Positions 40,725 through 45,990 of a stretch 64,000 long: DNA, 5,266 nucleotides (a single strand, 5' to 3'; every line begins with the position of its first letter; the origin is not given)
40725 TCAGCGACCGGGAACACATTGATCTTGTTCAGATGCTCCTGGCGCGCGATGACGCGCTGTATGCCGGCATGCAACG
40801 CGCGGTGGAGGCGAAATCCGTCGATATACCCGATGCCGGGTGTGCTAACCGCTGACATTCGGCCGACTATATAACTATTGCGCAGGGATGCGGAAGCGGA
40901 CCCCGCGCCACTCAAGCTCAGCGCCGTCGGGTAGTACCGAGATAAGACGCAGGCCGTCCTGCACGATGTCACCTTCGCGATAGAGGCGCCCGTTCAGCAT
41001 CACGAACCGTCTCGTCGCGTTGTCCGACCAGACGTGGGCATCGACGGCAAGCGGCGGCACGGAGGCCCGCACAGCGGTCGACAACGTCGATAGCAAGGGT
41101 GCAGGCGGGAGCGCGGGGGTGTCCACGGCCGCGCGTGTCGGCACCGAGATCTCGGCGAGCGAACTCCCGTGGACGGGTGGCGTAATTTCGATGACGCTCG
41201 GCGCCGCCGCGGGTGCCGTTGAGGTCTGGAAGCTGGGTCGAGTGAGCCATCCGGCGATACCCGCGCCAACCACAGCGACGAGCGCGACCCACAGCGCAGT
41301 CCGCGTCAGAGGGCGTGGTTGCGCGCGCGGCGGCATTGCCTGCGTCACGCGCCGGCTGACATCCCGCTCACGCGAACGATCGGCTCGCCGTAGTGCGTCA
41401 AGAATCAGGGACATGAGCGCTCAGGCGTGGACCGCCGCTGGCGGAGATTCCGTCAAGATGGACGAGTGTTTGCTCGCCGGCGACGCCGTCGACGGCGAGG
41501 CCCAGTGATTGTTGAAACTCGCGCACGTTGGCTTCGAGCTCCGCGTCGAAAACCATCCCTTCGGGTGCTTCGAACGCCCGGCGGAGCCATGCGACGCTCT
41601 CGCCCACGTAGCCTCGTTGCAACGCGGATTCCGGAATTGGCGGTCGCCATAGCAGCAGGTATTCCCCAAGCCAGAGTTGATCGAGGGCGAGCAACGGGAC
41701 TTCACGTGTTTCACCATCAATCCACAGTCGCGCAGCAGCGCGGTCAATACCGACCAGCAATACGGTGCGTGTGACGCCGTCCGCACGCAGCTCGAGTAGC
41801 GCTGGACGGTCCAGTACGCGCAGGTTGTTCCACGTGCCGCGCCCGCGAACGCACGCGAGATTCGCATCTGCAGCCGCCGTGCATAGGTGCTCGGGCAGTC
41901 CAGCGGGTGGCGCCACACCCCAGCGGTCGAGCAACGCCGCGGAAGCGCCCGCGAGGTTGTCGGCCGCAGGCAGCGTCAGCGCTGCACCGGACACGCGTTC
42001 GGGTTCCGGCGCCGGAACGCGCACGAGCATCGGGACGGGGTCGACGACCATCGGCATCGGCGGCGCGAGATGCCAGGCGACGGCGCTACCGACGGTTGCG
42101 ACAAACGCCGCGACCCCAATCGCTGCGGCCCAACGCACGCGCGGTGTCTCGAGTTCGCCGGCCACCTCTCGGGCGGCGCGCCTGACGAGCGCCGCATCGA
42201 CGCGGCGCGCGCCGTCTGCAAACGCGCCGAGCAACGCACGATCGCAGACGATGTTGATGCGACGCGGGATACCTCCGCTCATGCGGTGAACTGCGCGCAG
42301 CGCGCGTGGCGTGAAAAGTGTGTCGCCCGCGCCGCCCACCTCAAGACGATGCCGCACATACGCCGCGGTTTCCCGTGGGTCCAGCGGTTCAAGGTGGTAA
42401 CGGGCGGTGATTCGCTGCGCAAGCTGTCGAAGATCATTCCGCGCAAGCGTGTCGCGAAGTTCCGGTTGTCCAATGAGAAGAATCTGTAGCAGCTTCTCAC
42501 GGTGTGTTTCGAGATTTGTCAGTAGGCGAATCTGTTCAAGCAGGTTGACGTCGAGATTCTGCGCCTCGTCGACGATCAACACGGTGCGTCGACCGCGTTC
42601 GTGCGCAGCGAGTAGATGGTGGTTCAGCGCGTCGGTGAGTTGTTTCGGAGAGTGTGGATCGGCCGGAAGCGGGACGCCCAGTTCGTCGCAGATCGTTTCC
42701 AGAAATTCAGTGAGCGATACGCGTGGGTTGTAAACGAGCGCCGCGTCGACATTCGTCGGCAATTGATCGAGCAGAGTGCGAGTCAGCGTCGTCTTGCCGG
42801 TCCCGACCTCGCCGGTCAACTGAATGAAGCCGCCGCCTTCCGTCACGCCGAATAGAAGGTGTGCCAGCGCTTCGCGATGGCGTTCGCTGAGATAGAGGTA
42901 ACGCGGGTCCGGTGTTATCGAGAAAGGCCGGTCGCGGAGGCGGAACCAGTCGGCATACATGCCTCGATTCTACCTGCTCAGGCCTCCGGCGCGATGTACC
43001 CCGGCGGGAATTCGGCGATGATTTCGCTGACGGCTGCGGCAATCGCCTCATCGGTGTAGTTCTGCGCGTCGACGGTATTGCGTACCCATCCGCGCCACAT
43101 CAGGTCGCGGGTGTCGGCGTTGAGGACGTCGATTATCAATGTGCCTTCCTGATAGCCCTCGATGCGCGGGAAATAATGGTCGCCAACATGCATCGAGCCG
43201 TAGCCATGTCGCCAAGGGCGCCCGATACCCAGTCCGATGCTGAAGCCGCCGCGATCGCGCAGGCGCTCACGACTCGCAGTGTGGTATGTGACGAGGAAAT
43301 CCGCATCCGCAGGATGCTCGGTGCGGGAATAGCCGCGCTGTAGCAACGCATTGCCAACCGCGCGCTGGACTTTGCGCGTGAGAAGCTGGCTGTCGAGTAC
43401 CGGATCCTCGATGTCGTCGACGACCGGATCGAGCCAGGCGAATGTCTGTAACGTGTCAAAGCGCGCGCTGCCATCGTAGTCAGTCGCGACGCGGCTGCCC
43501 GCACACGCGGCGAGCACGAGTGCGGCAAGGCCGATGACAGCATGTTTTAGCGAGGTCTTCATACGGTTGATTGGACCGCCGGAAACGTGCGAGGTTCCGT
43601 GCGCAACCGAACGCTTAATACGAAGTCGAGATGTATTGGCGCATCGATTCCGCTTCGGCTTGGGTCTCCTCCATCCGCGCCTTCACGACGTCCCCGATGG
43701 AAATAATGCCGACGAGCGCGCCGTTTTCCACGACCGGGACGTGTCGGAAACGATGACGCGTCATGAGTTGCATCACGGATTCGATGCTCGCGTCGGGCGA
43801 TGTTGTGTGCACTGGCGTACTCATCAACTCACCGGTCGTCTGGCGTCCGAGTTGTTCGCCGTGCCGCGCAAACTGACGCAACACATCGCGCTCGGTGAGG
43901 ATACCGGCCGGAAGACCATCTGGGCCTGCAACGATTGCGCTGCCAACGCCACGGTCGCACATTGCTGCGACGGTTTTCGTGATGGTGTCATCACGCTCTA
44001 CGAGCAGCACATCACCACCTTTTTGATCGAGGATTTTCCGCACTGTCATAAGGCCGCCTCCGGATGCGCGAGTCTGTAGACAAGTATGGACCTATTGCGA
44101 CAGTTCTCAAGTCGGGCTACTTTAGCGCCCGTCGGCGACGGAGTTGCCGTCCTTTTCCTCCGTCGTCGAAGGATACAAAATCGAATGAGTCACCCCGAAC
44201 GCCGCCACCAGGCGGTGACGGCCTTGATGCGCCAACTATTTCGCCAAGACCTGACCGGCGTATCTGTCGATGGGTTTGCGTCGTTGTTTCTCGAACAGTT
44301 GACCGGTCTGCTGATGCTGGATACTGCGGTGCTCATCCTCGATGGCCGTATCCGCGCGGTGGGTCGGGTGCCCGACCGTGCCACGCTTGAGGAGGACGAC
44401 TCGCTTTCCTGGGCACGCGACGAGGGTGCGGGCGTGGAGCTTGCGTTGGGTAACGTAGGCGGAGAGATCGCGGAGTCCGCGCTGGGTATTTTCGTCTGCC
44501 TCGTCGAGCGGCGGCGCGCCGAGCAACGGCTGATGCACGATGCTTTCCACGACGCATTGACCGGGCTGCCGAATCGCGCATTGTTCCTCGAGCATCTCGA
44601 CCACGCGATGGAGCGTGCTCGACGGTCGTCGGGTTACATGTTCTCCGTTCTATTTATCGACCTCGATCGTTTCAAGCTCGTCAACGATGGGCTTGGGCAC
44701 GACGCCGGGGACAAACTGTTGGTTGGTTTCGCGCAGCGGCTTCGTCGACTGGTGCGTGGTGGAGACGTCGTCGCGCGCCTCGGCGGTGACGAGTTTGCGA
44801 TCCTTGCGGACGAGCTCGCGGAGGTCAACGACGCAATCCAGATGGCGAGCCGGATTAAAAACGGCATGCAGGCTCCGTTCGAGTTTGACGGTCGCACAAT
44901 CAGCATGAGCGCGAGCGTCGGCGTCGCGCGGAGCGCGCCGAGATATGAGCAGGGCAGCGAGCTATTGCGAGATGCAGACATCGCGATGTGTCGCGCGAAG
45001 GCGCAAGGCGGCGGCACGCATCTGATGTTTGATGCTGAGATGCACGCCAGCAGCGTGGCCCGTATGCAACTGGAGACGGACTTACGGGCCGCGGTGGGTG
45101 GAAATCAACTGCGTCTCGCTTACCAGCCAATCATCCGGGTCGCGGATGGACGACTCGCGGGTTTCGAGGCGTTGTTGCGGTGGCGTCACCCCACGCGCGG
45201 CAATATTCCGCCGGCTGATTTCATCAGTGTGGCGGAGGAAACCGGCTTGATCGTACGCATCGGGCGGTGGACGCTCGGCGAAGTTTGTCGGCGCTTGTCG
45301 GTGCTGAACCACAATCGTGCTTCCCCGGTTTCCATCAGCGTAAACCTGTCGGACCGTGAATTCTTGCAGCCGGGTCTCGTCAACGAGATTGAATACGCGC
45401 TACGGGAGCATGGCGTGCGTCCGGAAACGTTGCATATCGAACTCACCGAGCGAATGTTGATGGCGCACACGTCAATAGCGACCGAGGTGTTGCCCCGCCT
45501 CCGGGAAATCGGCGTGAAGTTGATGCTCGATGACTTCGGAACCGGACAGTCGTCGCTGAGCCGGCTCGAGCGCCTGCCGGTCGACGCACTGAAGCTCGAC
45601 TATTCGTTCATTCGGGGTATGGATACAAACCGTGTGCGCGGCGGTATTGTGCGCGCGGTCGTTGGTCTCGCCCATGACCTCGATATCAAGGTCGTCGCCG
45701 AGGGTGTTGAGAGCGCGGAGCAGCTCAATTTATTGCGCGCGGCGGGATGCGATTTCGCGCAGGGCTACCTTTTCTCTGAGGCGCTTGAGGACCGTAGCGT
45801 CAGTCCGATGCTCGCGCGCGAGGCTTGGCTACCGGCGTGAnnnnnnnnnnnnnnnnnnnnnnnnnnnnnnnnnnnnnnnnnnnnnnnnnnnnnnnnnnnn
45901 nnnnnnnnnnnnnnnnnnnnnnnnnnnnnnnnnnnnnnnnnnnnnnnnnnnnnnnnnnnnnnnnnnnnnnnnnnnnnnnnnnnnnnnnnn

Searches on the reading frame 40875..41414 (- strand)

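Call 89: search_protein_families(library=pfam, max_evalue=1e-8, proteins=[window:40875-41414:-])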
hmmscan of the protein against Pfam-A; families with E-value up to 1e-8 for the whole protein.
window:40875-41414:- (179 aa): 1 family
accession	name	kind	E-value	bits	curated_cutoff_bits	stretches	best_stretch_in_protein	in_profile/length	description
PF16537.11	T2SSB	-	9.3e-18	64.1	28.4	1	119-178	1-60/60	Type II secretion system protein B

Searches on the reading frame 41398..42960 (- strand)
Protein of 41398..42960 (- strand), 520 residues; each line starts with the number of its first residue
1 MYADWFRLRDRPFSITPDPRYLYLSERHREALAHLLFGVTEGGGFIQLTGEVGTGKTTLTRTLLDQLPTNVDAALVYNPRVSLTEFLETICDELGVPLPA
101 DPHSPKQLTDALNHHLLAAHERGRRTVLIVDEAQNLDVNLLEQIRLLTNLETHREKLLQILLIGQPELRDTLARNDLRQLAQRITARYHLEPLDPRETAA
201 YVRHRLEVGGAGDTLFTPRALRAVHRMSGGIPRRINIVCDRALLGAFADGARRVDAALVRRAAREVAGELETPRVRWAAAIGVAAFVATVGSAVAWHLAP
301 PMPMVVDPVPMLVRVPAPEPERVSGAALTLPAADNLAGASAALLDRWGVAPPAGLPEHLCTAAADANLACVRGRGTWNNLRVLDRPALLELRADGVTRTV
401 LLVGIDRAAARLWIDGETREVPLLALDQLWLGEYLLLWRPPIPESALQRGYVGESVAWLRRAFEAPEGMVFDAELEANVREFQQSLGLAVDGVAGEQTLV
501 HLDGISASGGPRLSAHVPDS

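Call 90: search_protein_families(library=pfam, max_evalue=1e-8, proteins=[window:41398-42960:-])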
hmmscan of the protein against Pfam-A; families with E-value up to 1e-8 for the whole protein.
window:41398-42960:- (520 aa): 3 families
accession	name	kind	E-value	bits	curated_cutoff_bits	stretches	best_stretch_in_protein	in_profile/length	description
PF13401.12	AAA_22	-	6.7e-30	104.5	27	1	42-172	4-130/130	AAA domain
PF13191.12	AAA_16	-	1.4e-12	48.9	32.6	1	22-157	2-164/167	AAA ATPase domain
PF01471.23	PG_binding_1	-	4.8e-09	36.7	23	1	467-501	22-56/57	Putative peptidoglycan binding domain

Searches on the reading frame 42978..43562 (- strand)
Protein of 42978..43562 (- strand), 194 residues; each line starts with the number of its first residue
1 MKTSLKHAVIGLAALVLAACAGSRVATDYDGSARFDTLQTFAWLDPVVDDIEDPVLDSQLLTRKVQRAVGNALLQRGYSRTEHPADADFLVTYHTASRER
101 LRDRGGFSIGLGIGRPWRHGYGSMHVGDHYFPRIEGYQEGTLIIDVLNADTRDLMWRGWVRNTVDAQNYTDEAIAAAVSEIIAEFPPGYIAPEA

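Call 90: search_protein_families(library=pfam, max_evalue=1e-8, proteins=[window:42978-43562:-])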
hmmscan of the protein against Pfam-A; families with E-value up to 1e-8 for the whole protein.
window:42978-43562:- (194 aa): 1 family
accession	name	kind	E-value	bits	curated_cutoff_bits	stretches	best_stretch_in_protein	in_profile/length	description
PF13590.11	DUF4136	-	3.7e-30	105.8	32.8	1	25-187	1-152/152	Domain of unknown function (DUF4136)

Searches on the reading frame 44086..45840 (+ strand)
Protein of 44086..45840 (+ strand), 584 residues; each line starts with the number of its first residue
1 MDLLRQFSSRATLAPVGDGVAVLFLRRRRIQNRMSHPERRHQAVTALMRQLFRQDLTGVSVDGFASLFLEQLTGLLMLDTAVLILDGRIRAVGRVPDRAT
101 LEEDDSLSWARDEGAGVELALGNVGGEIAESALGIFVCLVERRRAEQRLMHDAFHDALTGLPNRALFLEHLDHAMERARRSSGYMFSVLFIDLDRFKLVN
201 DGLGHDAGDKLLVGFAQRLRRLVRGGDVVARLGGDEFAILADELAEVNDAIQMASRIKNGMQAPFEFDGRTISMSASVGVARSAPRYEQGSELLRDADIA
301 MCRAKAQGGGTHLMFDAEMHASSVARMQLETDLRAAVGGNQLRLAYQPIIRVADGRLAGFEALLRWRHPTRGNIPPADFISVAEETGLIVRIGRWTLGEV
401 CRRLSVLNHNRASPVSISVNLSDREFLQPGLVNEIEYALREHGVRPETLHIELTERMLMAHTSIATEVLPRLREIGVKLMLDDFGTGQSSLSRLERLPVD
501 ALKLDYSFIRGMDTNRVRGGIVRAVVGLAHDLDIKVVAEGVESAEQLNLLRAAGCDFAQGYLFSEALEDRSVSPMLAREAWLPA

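Call 90: search_protein_families(library=pfam, max_evalue=1e-8, proteins=[window:44086-45840:+])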
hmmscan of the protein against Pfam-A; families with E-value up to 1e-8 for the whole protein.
window:44086-45840:+ (584 aa): 2 families
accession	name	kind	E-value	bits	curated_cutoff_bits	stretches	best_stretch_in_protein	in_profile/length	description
PF00563.25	EAL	-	2.1e-75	253.6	31.3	1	332-565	3-235/236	EAL domain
PF00990.26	GGDEF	-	7.6e-46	156.3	23.8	1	153-309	1-159/161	Diguanylate cyclase, GGDEF domain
